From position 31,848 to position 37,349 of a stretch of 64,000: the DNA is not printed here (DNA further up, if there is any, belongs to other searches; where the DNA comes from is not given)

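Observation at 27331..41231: Four-gene operon mixing BREX type-2 parts (BrxD-like ATPase, Lhr/DUF1998 helicase, PglW-like NERD-tandem kinase) with a 1202-aa HhH protein, but no methyltransferase or phosphatase: candidate undescribed defence system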

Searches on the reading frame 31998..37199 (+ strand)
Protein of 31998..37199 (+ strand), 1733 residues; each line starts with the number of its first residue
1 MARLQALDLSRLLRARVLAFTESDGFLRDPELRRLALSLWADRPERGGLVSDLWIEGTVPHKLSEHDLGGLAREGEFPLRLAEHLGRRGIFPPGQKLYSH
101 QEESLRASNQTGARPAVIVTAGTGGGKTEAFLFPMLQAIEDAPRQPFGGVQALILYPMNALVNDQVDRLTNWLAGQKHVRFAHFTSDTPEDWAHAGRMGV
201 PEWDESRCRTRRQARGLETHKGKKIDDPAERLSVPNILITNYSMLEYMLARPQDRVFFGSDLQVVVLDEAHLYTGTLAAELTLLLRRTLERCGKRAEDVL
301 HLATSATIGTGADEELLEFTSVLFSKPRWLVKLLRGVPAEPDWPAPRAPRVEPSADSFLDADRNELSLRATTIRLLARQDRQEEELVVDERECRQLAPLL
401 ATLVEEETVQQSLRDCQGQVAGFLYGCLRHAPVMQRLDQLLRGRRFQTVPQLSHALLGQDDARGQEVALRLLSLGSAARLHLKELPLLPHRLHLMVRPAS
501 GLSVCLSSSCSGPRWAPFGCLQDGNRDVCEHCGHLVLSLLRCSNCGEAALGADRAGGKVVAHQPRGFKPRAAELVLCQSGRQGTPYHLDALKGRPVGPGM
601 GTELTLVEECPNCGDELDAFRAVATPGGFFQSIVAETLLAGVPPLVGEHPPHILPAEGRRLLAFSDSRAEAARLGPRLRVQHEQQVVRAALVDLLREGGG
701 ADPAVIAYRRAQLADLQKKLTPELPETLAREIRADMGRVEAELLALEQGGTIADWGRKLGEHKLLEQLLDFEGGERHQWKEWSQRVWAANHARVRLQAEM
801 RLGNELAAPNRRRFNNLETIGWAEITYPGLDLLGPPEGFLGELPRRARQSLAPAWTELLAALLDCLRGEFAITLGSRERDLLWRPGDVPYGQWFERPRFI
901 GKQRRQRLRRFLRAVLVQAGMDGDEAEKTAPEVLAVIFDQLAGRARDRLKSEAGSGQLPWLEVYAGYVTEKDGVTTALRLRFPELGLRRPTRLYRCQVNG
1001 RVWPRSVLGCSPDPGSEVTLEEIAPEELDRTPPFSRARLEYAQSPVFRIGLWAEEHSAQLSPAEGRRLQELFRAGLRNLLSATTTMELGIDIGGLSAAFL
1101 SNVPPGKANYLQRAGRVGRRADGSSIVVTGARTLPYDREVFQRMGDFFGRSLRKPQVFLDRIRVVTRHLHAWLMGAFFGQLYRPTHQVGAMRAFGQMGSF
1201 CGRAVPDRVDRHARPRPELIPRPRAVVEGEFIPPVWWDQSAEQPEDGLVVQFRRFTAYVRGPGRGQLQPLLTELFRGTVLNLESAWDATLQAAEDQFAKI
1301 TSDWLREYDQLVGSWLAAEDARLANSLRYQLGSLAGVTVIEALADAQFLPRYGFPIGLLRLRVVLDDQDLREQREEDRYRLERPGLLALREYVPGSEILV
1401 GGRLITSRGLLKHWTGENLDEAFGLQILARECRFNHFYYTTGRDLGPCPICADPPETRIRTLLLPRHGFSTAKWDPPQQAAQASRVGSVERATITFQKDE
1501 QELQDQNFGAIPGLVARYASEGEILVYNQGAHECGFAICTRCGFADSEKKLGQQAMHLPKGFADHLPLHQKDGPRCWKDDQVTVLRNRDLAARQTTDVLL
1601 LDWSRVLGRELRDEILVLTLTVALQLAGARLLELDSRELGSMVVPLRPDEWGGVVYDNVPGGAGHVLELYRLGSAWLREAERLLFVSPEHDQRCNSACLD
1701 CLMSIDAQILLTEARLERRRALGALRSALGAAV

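Call 4: search_protein_families(library=pfam, proteins=[window:31998-37199:+], max_evalue=0.01)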
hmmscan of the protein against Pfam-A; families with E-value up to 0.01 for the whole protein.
window:31998-37199:+ (1733 aa): 3 families
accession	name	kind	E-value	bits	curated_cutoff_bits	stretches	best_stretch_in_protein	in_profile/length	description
PF00270.35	DEAD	-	1.4e-20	74.1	26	2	114-187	14-83/167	DEAD/DEAH box helicase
PF00271.37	Helicase_C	-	3.7e-09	37.2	23.5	1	1054-1120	43-109/110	Helicase conserved C-terminal domain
PF09369.15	MZB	-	2.9e-07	31.5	24.2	1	1623-1702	4-80/80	MrfA Zn-binding domain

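Call 5: search_protein_families(library=padloc, proteins=[window:31998-37199:+], max_evalue=0.01)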
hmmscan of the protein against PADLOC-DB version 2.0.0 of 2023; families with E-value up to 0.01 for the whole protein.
window:31998-37199:+ (1733 aa): 35 families (the best 25 are shown)
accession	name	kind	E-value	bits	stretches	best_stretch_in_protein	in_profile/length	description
PDLC00037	DruE3|DruE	-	8.5e-208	691.6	3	1053-1729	1033-1676/2055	SNF2 family N-terminal domain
PDLC00035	DruE3|DruE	-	1.1e-149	498.6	3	14-560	15-507/1460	SNF2 family N-terminal domain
PDLC00013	DruE1|DruE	-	1.3e-129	432.3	5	234-548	279-583/1776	SNF2 family N-terminal domain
PDLC00036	DruE3|DruE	-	1e-109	365.7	5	84-336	80-315/2023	SNF2 family N-terminal domain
PDLC00015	DruE2|DruE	-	5.3e-94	314.1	6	234-555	298-589/1887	SNF2 family N-terminal domain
PDLC00014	DruE2|DruE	-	1.8e-83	279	6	234-555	316-640/1928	SNF2 family N-terminal domain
PDLC00051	DruE4|DruE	-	1.6e-79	266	6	234-554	284-563/1829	SNF2 family N-terminal domain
PDLC02503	BrxHI|BrxHII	-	9.2e-24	81.7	3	1058-1123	280-345/698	BrxHI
PDLC03960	SngC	-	8.5e-21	72.4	2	96-310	24-197/720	-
PDLC02896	DpdJ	-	4.7e-20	68.9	2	106-168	172-235/1487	DpdJ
PDLC02501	BrxHI|BrxHII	-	6.3e-18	62.3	2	1056-1123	278-345/925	BrxHI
PDLC02569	DrmA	-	1.3e-14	50.9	2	1074-1182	827-934/1095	DrmA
PDLC02570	DrmA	-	1.2e-12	45.1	2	97-173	168-249/851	DrmA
PDLC01323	Cas3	-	4.9e-12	44.2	1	106-303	7-154/294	CAS-I-D; effector_G3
PDLC02893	DpdJ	-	3.9e-11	39.6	2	115-167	184-237/876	DpdJ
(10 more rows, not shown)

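Call 30: find_related_loci(query=window:31998-37199:+, collection=genome_contigs, flank=10000)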
Query window:31998-37199:+ (1733 aa) in genome_contigs; peptide patterns used: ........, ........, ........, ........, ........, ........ (x = any residue, [..] = any of these).
33 stretches matched a pattern; 1 encode a relative of the query (tblastn E <= 1e-3); 1 distinct loci.
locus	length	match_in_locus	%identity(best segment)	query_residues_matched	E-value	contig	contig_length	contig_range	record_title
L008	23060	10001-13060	31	96-1181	3e-18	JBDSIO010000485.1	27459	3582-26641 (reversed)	MAG: Fibrobacteria bacterium isolate cluster1_bin.300 k127_6508209, whole genome shotgun sequence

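Call 38: search_solved_structures(query=window:31998-37199:+, max_evalue=0.001)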
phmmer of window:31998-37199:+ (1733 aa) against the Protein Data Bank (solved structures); distinct sequences matched with E-value up to 0.001: 9.
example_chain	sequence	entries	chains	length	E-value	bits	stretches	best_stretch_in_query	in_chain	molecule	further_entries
9tu7_Y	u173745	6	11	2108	1.1e-81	278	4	114-337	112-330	DEAD/DEAH box helicase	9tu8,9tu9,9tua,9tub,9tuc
9wae_A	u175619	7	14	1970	6.9e-23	83.1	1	1077-1181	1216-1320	Helicase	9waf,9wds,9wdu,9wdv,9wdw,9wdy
6znp_A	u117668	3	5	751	5.9e-17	63.5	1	1062-1191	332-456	Uncharacterized ATP-dependent helicase YprA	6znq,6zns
5v9x_A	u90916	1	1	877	2.6e-07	31.5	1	1051-1122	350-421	ATP-dependent DNA helicase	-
1hv8_A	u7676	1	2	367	3.7e-06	27.7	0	1049-1132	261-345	PUTATIVE ATP-DEPENDENT RNA HELICASE MJ0669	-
3eaq_A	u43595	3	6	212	0.00016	22.3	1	1028-1150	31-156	Heat resistant RNA dependent ATPase | Hera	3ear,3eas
4kbf_A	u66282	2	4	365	0.00036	21.1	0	1028-1143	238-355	Heat resistant RNA dependent ATPase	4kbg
3i32_A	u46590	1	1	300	0.00037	21.1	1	1028-1150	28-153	Heat resistant RNA dependent ATPase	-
5ivl_B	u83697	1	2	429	0.00037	21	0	1050-1124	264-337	DEAD-box ATP-dependent RNA helicase CshA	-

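Call 77: search_dna_similar(query=window:31998-37199:+, collection=plasmids, mode=protein, max_rows=25)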
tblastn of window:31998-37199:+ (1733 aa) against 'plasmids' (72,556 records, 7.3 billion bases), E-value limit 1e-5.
Records with a match: 167; places in all: 196; records where one place covers at least 80% of the query: 0.
Best place of each record, by identity: <60% 167.
By first word of the organism name: Deinococcus 17; Escherichia 16; Thermus 10; Sinorhizobium 8; Nostoc 8; Roseomonas 6; Rhizobium 5; Planktothrix 5; Streptomyces 4; Mesorhizobium 4; and 64 more.
By predicted mobility (MOB-suite, as given by PLSDB): non-mobilizable 94; conjugative 38; mobilizable 35.
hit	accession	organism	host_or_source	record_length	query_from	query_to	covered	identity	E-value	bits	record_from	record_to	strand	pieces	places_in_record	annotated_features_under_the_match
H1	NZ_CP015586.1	Roseomonas gilardii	Purified bacterial strains from deep ...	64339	432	1708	74%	37.0%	1e-175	598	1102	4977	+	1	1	none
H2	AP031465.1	Roseomonas mucosa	Homo sapiens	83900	432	1708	74%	37.0%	2e-176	601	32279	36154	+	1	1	DEAD/DEAH box helicase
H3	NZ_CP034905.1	Roseomonas mucosa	Homo sapiens,tissue sample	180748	432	1708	74%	37.0%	2e-176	601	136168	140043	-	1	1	DEAD/DEAH box helicase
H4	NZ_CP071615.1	Rhizobium bangladeshense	lentil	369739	41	1707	68%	28.7%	6e-33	281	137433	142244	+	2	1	DEAD/DEAH box helicase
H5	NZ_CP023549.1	Rhodobacter sp. CZR27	cell culture,paddy soil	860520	20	1709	62%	26.7%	8e-34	275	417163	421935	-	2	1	DEAD/DEAH box helicase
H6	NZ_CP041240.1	Sinorhizobium mexicanum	Acaciella angustissima,cell culture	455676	25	1414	55%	29.0%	5e-22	281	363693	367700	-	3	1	DEAD/DEAH box helicase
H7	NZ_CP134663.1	Escherichia coli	Larus michahellis,bacteria,cloaca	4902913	27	1703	57%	27.8%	1e-27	237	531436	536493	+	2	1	none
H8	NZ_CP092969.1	Methylocystis parvus OBBP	Bacterial Monoculture,Mud, soil or ...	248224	9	1609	52%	30.2%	4e-33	264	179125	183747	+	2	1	DEAD/DEAH box helicase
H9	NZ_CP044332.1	Methylocystis parvus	-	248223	9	1609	52%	30.2%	4e-33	264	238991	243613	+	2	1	DEAD/DEAH box helicase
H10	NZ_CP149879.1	Sinorhizobium medicae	Medicago sativa,Cell Culture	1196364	47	1414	51%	30.4%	2e-25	302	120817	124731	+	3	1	record has no annotation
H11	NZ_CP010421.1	Azotobacter chroococcum NCIMB 8003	cell culture,soil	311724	84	1709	51%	29.8%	1e-18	269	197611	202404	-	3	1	DEAD/DEAH box helicase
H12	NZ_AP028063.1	Marinobacter shengliensis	-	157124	91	1709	52%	28.0%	1e-31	253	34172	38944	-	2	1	DEAD/DEAH box helicase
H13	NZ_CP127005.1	Escherichia coli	mixed culture,pork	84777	114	1407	49%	28.4%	2e-24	233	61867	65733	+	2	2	DEAD/DEAH box helicase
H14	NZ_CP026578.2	Escherichia coli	Homo sapiens,Culture,Rectal swab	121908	114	1407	49%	28.4%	2e-24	233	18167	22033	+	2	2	DEAD/DEAH box helicase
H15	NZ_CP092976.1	Escherichia coli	Homo sapiens,Culture,Rectal swab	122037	114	1407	49%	28.4%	2e-24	233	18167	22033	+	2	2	DEAD/DEAH box helicase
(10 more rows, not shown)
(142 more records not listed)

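Call 78: get_annotated_region(hit=H7, flank=6000)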
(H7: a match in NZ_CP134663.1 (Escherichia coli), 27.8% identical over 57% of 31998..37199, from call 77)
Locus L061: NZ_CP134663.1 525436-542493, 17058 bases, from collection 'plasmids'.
description: Escherichia coli strain 64A:C plasmid unnamed1, complete sequence
organism: Escherichia coli (NCBI taxid 562)
taxonomy: Bacteria; Pseudomonadota; Gammaproteobacteria; Enterobacterales; Enterobacteriaceae; Escherichia; Escherichia coli
host: -; source: Larus michahellis,bacteria,cloaca; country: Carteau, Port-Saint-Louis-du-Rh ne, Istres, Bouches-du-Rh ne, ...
typing (MOB-suite, as given by PLSDB): non-mobilizable
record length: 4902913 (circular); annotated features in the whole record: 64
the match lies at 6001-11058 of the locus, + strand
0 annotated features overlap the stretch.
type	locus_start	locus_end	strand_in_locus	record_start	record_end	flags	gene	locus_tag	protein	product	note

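Call 79: get_annotated_region(hit=H2, flank=8000)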
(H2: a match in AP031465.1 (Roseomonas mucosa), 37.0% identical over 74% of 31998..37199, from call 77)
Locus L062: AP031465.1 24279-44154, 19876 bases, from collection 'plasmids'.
description: Roseomonas mucosa NBRC 115778 plasmid pSKB0092-3 DNA, complete sequence
organism: Roseomonas mucosa (NCBI taxid 207340)
taxonomy: Bacteria; Pseudomonadota; Alphaproteobacteria; Rhodospirillales; Acetobacteraceae; Roseomonas; Roseomonas mucosa
host: -; source: Homo sapiens; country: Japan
typing (MOB-suite, as given by PLSDB): non-mobilizable
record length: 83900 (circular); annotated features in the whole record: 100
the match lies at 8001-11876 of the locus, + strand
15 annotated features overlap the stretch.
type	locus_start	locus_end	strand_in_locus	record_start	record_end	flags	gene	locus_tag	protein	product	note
CDS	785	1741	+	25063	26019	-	-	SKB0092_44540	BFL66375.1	hypothetical protein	-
CDS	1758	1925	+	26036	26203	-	-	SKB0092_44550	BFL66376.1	hypothetical protein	-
CDS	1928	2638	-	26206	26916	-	-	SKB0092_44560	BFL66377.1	IS6 family transposase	-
CDS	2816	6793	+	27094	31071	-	-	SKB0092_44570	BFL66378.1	hypothetical protein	-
CDS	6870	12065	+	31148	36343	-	-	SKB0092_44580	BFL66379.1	DEAD/DEAH box helicase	-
CDS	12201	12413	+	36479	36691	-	-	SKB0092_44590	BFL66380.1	hypothetical protein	-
CDS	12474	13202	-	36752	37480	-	istB_12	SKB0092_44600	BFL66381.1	IS21-like element helper ATPase IstB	-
CDS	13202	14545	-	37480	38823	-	istA_12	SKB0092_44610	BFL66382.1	IS21 family transposase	-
CDS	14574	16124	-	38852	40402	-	-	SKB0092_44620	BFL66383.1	IS66-like element ISBj7 family transposase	-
CDS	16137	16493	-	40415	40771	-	tnpB_10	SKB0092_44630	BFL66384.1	IS66 family insertion sequence element accessory protein TnpB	-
CDS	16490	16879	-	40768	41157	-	-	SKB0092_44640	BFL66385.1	hypothetical protein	-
CDS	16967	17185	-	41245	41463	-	-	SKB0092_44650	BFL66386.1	hypothetical protein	-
CDS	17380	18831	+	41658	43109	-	-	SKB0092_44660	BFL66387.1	PLP-dependent aminotransferase family protein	-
CDS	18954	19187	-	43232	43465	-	-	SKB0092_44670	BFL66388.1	hypothetical protein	-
CDS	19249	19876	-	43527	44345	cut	-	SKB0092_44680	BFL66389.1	IS5 family transposase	-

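Call 81: search_protein_families(library=padloc, proteins=[L061:2620-5910:+, L061:5923-12267:+, L062:2816-6793:+], max_evalue=0.01)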
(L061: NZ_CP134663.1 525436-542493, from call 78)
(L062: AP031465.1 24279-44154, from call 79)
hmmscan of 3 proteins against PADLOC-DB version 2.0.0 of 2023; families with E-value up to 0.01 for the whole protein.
L061:2620-5910:+ (1096 aa): 12 families
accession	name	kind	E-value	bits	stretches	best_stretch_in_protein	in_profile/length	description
PDLC00049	DruH3|DruH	-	0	1830.3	1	1-1096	1-1099/1100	Unknown function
PDLC00042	DruH3|DruH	-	0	1558.1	1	410-1096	1-687/687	Unknown function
PDLC00050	DruH3|DruH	-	3.6e-181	602.6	1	12-1084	5-1086/1101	Unknown function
PDLC00043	DruH3|DruH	-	4.4e-178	588.7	1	828-1096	1-269/269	Unknown function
PDLC00044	DruH3|DruH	-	5.1e-83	277.4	1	14-940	10-921/1096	Unknown function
PDLC00047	DruH3|DruH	-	7.7e-74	247.2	2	16-266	8-260/1118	Unknown function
PDLC00048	DruH3|DruH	-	5.4e-56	188.3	2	522-922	436-836/1036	Unknown function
PDLC00039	DruH3|DruH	-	4.1e-54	182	2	13-256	68-311/1142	Unknown function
PDLC00038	DruH3|DruH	-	7.4e-37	124.7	1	11-927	7-951/1168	Unknown function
PDLC00041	DruH3|DruH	-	5e-26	88.7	1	13-258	9-249/1117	Unknown function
PDLC00040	DruH3|DruH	-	1.3e-14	50.8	2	24-258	62-292/1098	Unknown function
PDLC00045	DruH3|DruH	-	0.0012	14.8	1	31-161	29-150/1065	Unknown function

L061:5923-12267:+ (2114 aa): 37 families (the best 25 are shown)
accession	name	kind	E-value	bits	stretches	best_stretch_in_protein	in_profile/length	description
PDLC00037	DruE3|DruE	-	0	2694.7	1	1-2110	1-2053/2055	SNF2 family N-terminal domain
PDLC00035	DruE3|DruE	-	0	2089.4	1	1-1487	2-1424/1460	SNF2 family N-terminal domain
PDLC00036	DruE3|DruE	-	0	1086.9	1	48-2076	42-1995/2023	SNF2 family N-terminal domain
PDLC00013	DruE1|DruE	-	2.6e-162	540.8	3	1107-1732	1080-1673/1776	SNF2 family N-terminal domain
PDLC00015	DruE2|DruE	-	2.3e-115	385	4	1108-1732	1169-1769/1887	SNF2 family N-terminal domain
PDLC00014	DruE2|DruE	-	1.4e-109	365.6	4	1109-1732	1199-1807/1928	SNF2 family N-terminal domain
PDLC00051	DruE4|DruE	-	1.5e-106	355.6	4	1106-1729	1121-1708/1829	SNF2 family N-terminal domain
PDLC02896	DpdJ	-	1.1e-28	97.5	3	196-331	307-433/1487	DpdJ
PDLC03960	SngC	-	5.6e-27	92.8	2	106-325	28-213/720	-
PDLC02503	BrxHI|BrxHII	-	2.7e-24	83.5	2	107-306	29-196/698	BrxHI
PDLC02501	BrxHI|BrxHII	-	1.7e-21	74.1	2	111-310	32-201/925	BrxHI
PDLC02893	DpdJ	-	5.3e-12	42.5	2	220-327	343-440/876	DpdJ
PDLC02898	DpdJ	-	2.7e-11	41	2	222-331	345-444/506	DpdJ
PDLC02569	DrmA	-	8.5e-10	35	1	1101-1158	820-878/1095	DrmA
PDLC02897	DpdJ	-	9.1e-10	34.9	2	1087-1152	386-450/1570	DpdJ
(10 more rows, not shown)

L062:2816-6793:+ (1325 aa): 0 families
